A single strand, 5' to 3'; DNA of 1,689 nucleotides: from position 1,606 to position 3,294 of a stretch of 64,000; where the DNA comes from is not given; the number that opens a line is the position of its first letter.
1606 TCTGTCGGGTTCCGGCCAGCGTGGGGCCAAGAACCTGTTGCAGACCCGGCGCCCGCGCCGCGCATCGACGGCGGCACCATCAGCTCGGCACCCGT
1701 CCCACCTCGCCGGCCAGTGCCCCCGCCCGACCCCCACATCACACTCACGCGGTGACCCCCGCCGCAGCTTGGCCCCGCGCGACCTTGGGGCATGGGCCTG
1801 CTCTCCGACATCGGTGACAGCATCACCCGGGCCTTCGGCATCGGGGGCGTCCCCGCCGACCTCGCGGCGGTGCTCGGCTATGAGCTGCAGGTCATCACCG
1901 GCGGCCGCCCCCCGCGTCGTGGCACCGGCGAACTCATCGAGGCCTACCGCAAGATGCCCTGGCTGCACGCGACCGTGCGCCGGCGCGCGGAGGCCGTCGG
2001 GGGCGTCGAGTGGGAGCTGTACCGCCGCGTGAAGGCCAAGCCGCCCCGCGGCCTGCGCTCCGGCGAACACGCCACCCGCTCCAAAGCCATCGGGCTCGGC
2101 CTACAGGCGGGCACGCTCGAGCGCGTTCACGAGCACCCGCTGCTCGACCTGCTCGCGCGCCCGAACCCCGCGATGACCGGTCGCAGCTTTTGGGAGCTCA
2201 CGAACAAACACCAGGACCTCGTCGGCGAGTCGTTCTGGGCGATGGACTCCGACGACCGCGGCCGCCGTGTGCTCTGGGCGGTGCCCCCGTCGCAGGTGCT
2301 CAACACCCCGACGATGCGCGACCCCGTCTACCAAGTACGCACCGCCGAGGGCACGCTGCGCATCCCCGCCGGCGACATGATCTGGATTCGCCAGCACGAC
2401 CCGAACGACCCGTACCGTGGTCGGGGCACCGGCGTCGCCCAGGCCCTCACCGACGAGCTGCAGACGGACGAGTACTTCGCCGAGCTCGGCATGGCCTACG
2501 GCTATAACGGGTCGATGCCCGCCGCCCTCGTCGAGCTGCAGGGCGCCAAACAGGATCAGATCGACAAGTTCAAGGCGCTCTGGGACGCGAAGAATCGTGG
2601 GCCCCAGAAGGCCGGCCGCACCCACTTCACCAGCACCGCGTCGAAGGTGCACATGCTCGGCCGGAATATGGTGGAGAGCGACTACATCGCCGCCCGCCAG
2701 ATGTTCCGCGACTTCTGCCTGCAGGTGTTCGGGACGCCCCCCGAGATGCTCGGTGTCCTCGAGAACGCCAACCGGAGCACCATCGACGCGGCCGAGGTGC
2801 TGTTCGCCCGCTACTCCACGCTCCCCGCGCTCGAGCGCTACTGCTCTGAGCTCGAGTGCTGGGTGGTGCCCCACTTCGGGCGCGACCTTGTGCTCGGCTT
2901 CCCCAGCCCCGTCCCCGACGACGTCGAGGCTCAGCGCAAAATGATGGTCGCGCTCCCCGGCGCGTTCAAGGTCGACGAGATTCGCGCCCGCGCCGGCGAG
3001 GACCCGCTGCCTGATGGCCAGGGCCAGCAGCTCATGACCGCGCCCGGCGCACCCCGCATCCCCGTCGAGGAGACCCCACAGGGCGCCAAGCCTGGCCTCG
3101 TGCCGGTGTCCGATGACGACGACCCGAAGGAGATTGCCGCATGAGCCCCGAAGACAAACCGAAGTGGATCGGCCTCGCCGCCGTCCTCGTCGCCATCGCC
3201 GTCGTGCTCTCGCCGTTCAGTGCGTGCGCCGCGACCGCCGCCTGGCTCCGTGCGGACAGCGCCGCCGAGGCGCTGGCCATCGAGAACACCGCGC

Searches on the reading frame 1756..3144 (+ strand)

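Call 58: search_protein_families(library=pfam, proteins=[window:1756-3144:+], max_evalue=0.00001)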
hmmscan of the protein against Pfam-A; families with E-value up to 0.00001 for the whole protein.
window:1756-3144:+ (462 aa): 1 family
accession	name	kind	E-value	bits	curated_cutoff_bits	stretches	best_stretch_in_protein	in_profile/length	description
PF04860.17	Phage_portal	-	7.4e-41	140.8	39.1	1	120-412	28-319/321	Phage portal protein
